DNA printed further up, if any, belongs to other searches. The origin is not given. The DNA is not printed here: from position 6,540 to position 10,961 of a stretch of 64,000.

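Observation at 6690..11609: Two-gene extracytoplasmic glycosylation module with the flippase fused to the YfhO-type transferase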

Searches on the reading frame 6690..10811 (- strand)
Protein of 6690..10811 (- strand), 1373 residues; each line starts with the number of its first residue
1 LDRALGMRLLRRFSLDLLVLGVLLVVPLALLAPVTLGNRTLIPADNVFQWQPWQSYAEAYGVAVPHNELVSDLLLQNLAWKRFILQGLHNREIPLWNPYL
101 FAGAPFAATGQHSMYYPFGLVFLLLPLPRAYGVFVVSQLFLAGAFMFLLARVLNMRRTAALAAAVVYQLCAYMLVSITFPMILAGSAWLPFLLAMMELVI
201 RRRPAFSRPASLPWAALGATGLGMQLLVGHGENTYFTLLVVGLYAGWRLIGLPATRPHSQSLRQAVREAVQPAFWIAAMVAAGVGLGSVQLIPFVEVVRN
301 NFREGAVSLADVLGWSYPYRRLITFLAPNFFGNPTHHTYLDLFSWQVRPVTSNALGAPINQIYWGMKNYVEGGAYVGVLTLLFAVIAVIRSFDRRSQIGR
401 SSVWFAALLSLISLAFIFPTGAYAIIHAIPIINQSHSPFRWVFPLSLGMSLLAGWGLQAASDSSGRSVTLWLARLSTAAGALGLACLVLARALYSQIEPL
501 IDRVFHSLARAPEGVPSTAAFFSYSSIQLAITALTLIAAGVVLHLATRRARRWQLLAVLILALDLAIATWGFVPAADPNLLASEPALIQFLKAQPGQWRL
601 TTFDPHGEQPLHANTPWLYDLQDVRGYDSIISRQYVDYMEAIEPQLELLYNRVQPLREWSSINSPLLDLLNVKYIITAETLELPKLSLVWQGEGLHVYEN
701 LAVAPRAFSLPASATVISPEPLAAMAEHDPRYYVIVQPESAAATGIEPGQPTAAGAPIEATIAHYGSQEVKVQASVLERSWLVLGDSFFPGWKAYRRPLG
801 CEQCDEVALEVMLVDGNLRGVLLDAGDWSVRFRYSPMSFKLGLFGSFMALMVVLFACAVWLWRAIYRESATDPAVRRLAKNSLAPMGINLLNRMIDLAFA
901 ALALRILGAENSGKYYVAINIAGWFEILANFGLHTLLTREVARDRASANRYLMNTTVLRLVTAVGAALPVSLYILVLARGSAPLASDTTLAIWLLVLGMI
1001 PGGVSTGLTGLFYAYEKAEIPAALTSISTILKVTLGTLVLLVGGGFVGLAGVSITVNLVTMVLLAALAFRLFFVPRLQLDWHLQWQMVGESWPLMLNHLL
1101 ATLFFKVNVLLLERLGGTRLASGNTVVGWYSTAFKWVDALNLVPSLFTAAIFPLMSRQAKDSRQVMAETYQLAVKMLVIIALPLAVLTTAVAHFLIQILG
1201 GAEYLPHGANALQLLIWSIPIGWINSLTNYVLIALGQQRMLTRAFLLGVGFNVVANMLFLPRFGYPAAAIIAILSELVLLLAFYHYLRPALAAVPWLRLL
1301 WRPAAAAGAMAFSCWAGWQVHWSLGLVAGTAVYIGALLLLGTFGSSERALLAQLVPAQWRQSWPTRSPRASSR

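Call 3: search_protein_families(library=pfam, proteins=[window:6690-10811:-], max_evalue=0.01)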
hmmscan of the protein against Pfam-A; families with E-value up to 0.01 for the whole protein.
window:6690-10811:- (1373 aa): 4 families
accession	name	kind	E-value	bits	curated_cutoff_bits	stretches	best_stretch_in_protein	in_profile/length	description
PF01943.22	Polysacc_synt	-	1.3e-23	84.3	28.2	1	878-1157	1-272/274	Polysaccharide biosynthesis protein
PF13440.11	Polysacc_synt_3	-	5.3e-13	49.3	23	1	905-1206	4-290/293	Polysaccharide biosynthesis protein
PF09586.16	YfhO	-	7.4e-08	31.7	28.5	1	364-711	267-595/835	Bacterial membrane protein YfhO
PF01554.23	MatE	-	7.9e-07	29.3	24.9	1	1093-1257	1-160/161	MatE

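Call 4: search_protein_families(library=ncbifam, proteins=[window:6690-10811:-], max_evalue=0.01)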
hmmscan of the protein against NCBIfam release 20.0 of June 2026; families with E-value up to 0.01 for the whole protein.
window:6690-10811:- (1373 aa): 1 family
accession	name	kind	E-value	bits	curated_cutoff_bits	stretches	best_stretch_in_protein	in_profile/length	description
TIGR02900.1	spore_V_B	equivalog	9.8e-07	27.9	372.3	1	880-1283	3-428/488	stage V sporulation protein B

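Call 5: find_homologous_proteins(query=window:6690-10811:-, max_evalue=0.00001)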
Query window:6690-10811:- (1373 aa): 1058 proteins with E <= 0.00001 among 8000 candidates; the best 120 are listed.
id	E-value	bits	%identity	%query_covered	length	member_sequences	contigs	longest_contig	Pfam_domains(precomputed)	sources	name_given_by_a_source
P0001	0.0e+0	3017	100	100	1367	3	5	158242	PF01943.23,PF09586.17,PF01554.24,PF13440.12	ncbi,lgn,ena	-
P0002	0.0e+0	1969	65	99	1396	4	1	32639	PF01943.23,PF01554.24,PF03023.20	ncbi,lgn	-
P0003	0.0e+0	1949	63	99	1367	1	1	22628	PF01943.23,PF13440.12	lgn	-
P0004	0.0e+0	1946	65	99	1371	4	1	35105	PF01943.23,PF09586.17,PF01554.24,PF13440.12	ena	-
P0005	0.0e+0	1936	65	97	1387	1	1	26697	PF01943.23,PF09586.17,PF01554.24,PF13440.12,PF03023.20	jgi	jgi:O-antigen/teichoic acid export membrane protein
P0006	0.0e+0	1916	64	98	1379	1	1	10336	PF01943.23,PF09586.17,PF01554.24,PF13440.12,PF03023.20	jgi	jgi:O-antigen/teichoic acid export membrane protein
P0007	0.0e+0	1914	64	99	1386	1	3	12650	PF01943.23,PF09586.17,PF03023.20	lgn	-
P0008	0.0e+0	1906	63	99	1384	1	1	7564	PF01943.23,PF09586.17,PF01554.24,PF13440.12,PF03023.20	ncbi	-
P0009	0.0e+0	1901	63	100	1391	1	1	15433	PF01943.23,PF09586.17,PF03023.20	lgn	-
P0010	0.0e+0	1901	64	99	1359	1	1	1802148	PF01943.23,PF09586.17,PF01554.24,PF13440.12,PF03023.20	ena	-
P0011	0.0e+0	1878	63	99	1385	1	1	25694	PF01943.23,PF09586.17,PF13440.12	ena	-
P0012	0.0e+0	1873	63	98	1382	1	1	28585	PF01943.23,PF09586.17,PF13440.12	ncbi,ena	-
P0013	0.0e+0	1871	63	97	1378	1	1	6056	PF01943.23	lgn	-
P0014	0.0e+0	1855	61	99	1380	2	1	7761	PF01943.23,PF09586.17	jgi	jgi:O-antigen/teichoic acid export membrane protein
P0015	0.0e+0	1843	62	99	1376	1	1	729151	PF01943.23,PF09586.17,PF13440.12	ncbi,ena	-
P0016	0.0e+0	1836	62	99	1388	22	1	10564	PF01943.23,PF09586.17,PF13440.12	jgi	-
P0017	0.0e+0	1664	56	98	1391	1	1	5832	PF01943.23,PF09586.17,PF13440.12,PF03023.20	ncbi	ncbi:MAG: oligosaccharide flippase family protein [Chloroflexota bacterium]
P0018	0.0e+0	1437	53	98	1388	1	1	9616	PF01943.23,PF13440.12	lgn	-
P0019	0.0e+0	1436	51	98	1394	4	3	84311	PF01943.23,PF13440.12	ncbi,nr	ncbi:MAG: oligosaccharide flippase family protein [Chloroflexi bacterium]|nr:oligosaccharide flippas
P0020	0.0e+0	1427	51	99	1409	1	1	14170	PF01943.23,PF01554.24,PF13440.12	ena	-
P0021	0.0e+0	1427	51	98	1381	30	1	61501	PF01943.23,PF01554.24,PF13440.12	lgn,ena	-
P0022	0.0e+0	1414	51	99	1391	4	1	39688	PF01943.23,PF01554.24,PF13440.12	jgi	jgi:O-antigen/teichoic acid export membrane protein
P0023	0.0e+0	1409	52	98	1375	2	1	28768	PF01943.23,PF09586.17,PF13440.12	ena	-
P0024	0.0e+0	1409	51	98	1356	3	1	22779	PF01943.23,PF09586.17,PF13440.12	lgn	-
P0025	0.0e+0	1408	50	98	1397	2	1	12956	PF01943.23,PF01554.24,PF13440.12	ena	-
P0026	0.0e+0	1406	51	98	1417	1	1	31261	PF01943.23,PF09586.17,PF01554.24,PF13440.12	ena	-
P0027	0.0e+0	1402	51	98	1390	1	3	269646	PF01943.23,PF09586.17,PF01554.24,PF13440.12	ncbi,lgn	-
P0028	0.0e+0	1397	51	96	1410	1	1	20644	PF01943.23,PF13440.12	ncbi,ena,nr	ncbi:MAG: oligosaccharide flippase family protein [Candidatus Promineifilaceae bacterium]|nr:oligosa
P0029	0.0e+0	1396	51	98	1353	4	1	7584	PF01943.23,PF01554.24,PF13440.12,PF03023.20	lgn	-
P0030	0.0e+0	1395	50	98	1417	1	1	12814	PF01943.23,PF01554.24,PF13440.12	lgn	-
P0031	0.0e+0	1392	49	98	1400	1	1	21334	PF01943.23,PF01554.24,PF13440.12,PF03023.20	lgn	-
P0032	0.0e+0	1390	50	98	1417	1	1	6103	PF01943.23,PF01554.24,PF13440.12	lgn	-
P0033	0.0e+0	1389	51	98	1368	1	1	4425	PF01943.23,PF01554.24,PF13440.12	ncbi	-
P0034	0.0e+0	1387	49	98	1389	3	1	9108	PF01943.23,PF09586.17,PF13440.12,PF03023.20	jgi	jgi:O-antigen/teichoic acid export membrane protein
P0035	0.0e+0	1386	50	98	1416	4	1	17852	PF01943.23,PF09586.17,PF01554.24,PF13440.12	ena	-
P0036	0.0e+0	1385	51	97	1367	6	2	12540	PF01943.23,PF09586.17,PF13440.12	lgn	-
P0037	0.0e+0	1385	51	98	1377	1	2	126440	PF01943.23,PF09586.17,PF13440.12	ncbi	-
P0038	0.0e+0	1384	50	96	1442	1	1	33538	PF01943.23,PF09586.17,PF13440.12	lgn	-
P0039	0.0e+0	1383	51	98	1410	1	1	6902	PF01943.23,PF09586.17,PF01554.24,PF13440.12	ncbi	-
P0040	0.0e+0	1382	50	97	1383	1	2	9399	PF01943.23,PF09586.17,PF13440.12,PF03023.20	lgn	-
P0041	0.0e+0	1382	49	98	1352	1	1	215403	PF01943.23,PF13440.12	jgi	jgi:O-antigen/teichoic acid export membrane protein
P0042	0.0e+0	1379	48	98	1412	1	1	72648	PF01943.23,PF13440.12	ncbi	-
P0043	0.0e+0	1378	51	97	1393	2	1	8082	PF01943.23,PF09586.17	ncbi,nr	ncbi:MAG: oligosaccharide flippase family protein [Chloroflexi bacterium]|nr:oligosaccharide flippas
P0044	0.0e+0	1378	50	98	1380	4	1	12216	PF01943.23,PF01554.24,PF13440.12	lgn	-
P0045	0.0e+0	1378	49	98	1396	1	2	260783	PF01943.23,PF01554.24,PF13440.12,PF03023.20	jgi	jgi:O-antigen/teichoic acid export membrane protein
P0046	0.0e+0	1377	49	98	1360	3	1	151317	PF01943.23,PF09586.17,PF13440.12,PF03023.20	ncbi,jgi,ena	-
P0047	0.0e+0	1377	48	99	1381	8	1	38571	PF01943.23,PF01554.24,PF13440.12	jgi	jgi:O-antigen/teichoic acid export membrane protein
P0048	0.0e+0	1376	50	98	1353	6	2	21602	PF01943.23,PF01554.24,PF13440.12,PF03023.20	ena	-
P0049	0.0e+0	1376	50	98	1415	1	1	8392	PF01943.23,PF09586.17,PF13440.12,PF03023.20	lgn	-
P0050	0.0e+0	1375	50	98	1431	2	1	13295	PF01943.23,PF09586.17,PF13440.12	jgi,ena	jgi:O-antigen/teichoic acid export membrane protein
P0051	0.0e+0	1374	50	98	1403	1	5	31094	PF01943.23,PF09586.17,PF13440.12,PF03023.20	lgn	-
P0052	0.0e+0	1371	48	98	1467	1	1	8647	PF01943.23,PF09586.17,PF13440.12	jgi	jgi:O-antigen/teichoic acid export membrane protein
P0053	0.0e+0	1370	51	96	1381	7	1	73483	PF01943.23,PF09586.17,PF13440.12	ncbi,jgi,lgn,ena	-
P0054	0.0e+0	1369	50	98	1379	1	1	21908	PF01943.23,PF01554.24,PF13440.12,PF03023.20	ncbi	-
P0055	0.0e+0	1369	51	98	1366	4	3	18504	PF01943.23,PF09586.17,PF13440.12,PF03023.20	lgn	-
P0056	0.0e+0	1369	50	98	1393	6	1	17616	PF01943.23,PF09586.17,PF01554.24,PF13440.12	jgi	jgi:O-antigen/teichoic acid export membrane protein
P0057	0.0e+0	1368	49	98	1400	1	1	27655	PF01943.23,PF09586.17,PF01554.24,PF13440.12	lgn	-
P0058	0.0e+0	1367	49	98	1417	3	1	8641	PF01943.23,PF09586.17,PF13440.12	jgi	jgi:O-antigen/teichoic acid export membrane protein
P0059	0.0e+0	1367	50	98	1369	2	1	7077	PF01943.23,PF01554.24,PF13440.12,PF03023.20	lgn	-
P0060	0.0e+0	1365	49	98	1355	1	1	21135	PF01943.23,PF09586.17,PF13440.12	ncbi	-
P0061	0.0e+0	1364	49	98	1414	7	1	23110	PF01943.23,PF01554.24,PF13440.12,PF03023.20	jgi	jgi:O-antigen/teichoic acid export membrane protein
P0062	0.0e+0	1363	49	98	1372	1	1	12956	PF01943.23,PF01554.24,PF13440.12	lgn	-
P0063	0.0e+0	1363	49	96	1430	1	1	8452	PF01943.23,PF09586.17,PF13440.12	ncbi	-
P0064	0.0e+0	1361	49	98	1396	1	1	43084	PF01943.23,PF01554.24,PF13440.12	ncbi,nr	ncbi:MAG: flippase [Anaerolineae bacterium]|nr:flippase [Anaerolineae bacterium]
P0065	0.0e+0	1359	50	98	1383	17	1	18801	PF01943.23,PF09586.17,PF13440.12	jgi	-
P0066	0.0e+0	1359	48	98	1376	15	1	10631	PF01943.23,PF09586.17,PF13440.12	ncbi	ncbi:MAG: oligosaccharide flippase family protein [Candidatus Promineifilaceae bacterium]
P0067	0.0e+0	1356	50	97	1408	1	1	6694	PF01943.23,PF09586.17,PF13440.12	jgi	jgi:O-antigen/teichoic acid export membrane protein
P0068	0.0e+0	1353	49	98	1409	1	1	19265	PF01943.23,PF13440.12,PF03023.20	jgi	jgi:O-antigen/teichoic acid export membrane protein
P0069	0.0e+0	1352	51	94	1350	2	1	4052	PF01943.23,PF01554.24,PF13440.12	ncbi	ncbi:MAG: oligosaccharide flippase family protein, partial [Chloroflexota bacterium]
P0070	0.0e+0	1351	48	98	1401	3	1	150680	PF01943.23,PF01554.24,PF13440.12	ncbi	ncbi:MAG: oligosaccharide flippase family protein [Candidatus Promineifilaceae bacterium]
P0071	0.0e+0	1351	49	98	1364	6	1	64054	PF01943.23,PF13440.12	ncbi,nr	ncbi:MAG: oligosaccharide flippase family protein [Chloroflexi bacterium]|nr:oligosaccharide flippas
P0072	0.0e+0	1350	48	98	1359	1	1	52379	PF01943.23,PF13440.12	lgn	-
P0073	0.0e+0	1350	49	96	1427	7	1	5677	PF01943.23,PF09586.17,PF13440.12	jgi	jgi:O-antigen/teichoic acid export membrane protein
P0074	0.0e+0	1347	48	98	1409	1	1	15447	PF01943.23,PF09586.17,PF13440.12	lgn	-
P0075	0.0e+0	1346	49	96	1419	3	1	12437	PF01943.23,PF09586.17,PF13440.12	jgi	jgi:O-antigen/teichoic acid export membrane protein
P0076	0.0e+0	1346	48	98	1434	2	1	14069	PF01943.23,PF13440.12,PF03023.20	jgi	jgi:O-antigen/teichoic acid export membrane protein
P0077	0.0e+0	1345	49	96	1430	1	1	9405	PF01943.23,PF09586.17,PF13440.12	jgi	jgi:O-antigen/teichoic acid export membrane protein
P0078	0.0e+0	1339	48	98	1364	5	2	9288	PF01943.23,PF13440.12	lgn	-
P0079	0.0e+0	1338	48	96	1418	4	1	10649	PF01943.23,PF09586.17,PF13440.12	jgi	jgi:O-antigen/teichoic acid export membrane protein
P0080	0.0e+0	1337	47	98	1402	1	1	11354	PF01943.23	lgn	-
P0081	0.0e+0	1335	50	98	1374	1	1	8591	PF01943.23,PF13440.12,PF03023.20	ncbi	-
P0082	0.0e+0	1333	49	97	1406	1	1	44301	PF01943.23,PF13440.12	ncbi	-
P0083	0.0e+0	1332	47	98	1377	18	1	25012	PF01943.23,PF13440.12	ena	-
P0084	0.0e+0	1332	48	99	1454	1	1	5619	PF01943.23,PF09586.17,PF13440.12,PF03023.20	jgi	jgi:O-antigen/teichoic acid export membrane protein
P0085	0.0e+0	1332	50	96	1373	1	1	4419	PF01943.23,PF09586.17,PF13440.12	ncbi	ncbi:MAG: oligosaccharide flippase family protein [Candidatus Promineifilaceae bacterium]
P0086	0.0e+0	1331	49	99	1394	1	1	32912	PF01943.23,PF01554.24,PF13440.12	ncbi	-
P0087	0.0e+0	1331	48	96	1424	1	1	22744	PF01943.23,PF09586.17,PF13440.12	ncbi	-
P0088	0.0e+0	1330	48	98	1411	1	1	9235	PF01943.23,PF13440.12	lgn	-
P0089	0.0e+0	1330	47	99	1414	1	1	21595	PF01943.23,PF01554.24,PF13440.12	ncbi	-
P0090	0.0e+0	1329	49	98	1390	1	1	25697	PF01943.23,PF13440.12,PF03023.20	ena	-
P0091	0.0e+0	1329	50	97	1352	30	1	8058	PF01943.23,PF09586.17,PF01554.24,PF13440.12,PF03023.20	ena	-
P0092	0.0e+0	1328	48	97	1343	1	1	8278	PF01943.23,PF09586.17,PF01554.24,PF13440.12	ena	-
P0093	0.0e+0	1328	49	98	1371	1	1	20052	PF01943.23,PF09586.17,PF13440.12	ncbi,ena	-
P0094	0.0e+0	1324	47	99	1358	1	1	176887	PF01943.23,PF13440.12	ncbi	-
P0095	0.0e+0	1323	47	99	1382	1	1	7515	PF01943.23,PF13440.12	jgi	-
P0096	0.0e+0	1323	48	98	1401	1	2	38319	PF01943.23,PF01554.24,PF13440.12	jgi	-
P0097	0.0e+0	1322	49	97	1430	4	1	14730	PF01943.23,PF09586.17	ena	-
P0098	0.0e+0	1320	49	98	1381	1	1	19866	PF01943.23,PF13440.12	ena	-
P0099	0.0e+0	1320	49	96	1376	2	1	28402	PF01943.23,PF09586.17,PF13440.12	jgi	jgi:O-antigen/teichoic acid export membrane protein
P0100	0.0e+0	1319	47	98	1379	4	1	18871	PF01943.23,PF13440.12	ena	-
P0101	0.0e+0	1317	49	97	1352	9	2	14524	PF01943.23,PF09586.17,PF01554.24,PF13440.12,PF03023.20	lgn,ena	-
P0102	0.0e+0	1317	47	98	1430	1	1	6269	PF01943.23,PF09586.17,PF01554.24,PF13440.12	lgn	-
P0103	0.0e+0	1316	48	98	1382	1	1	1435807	PF01943.23,PF09586.17,PF01554.24,PF13440.12,PF03023.20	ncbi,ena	-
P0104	0.0e+0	1314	49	98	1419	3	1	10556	PF01943.23,PF13440.12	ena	-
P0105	0.0e+0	1313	50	99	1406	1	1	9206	PF01943.23,PF09586.17,PF13440.12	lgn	-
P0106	0.0e+0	1312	48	98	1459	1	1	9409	PF01943.23,PF13440.12,PF03023.20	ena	-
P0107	0.0e+0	1309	48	97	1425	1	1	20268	PF01943.23,PF09586.17,PF13440.12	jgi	jgi:O-antigen/teichoic acid export membrane protein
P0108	0.0e+0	1308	48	97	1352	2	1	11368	PF01943.23,PF09586.17,PF01554.24,PF13440.12,PF03023.20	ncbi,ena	-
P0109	0.0e+0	1305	50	96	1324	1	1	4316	PF01943.23,PF09586.17,PF01554.24,PF13440.12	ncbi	ncbi:MAG: oligosaccharide flippase family protein, partial [Anaerolineales bacterium]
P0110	0.0e+0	1305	48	96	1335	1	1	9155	PF01943.23,PF09586.17,PF13440.12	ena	-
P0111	0.0e+0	1304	49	97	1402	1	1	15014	PF01943.23,PF09586.17,PF13440.12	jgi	jgi:O-antigen/teichoic acid export membrane protein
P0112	0.0e+0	1303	48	99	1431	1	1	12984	PF01943.23,PF13440.12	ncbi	-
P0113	0.0e+0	1302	49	99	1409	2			PF01943.23,PF09586.17,PF13440.12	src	-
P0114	0.0e+0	1301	46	98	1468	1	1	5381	PF01943.23,PF13440.12,PF03023.20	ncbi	-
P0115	0.0e+0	1300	47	98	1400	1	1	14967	PF01943.23,PF13440.12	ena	-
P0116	0.0e+0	1300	47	98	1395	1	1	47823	PF01943.23,PF13440.12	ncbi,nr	ncbi:MAG: oligosaccharide flippase family protein [Ardenticatenaceae bacterium]|nr:oligosaccharide f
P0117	0.0e+0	1300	47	98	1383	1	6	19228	PF01943.23,PF09586.17,PF13440.12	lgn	-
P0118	0.0e+0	1299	49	93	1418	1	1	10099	PF01943.23,PF09586.17,PF13440.12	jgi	jgi:O-antigen/teichoic acid export membrane protein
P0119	0.0e+0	1297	48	99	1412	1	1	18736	PF01943.23,PF09586.17,PF13440.12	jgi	jgi:O-antigen/teichoic acid export membrane protein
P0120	0.0e+0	1295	48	97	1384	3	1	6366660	PF01943.23,PF09586.17,PF01554.24,PF13440.12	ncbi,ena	-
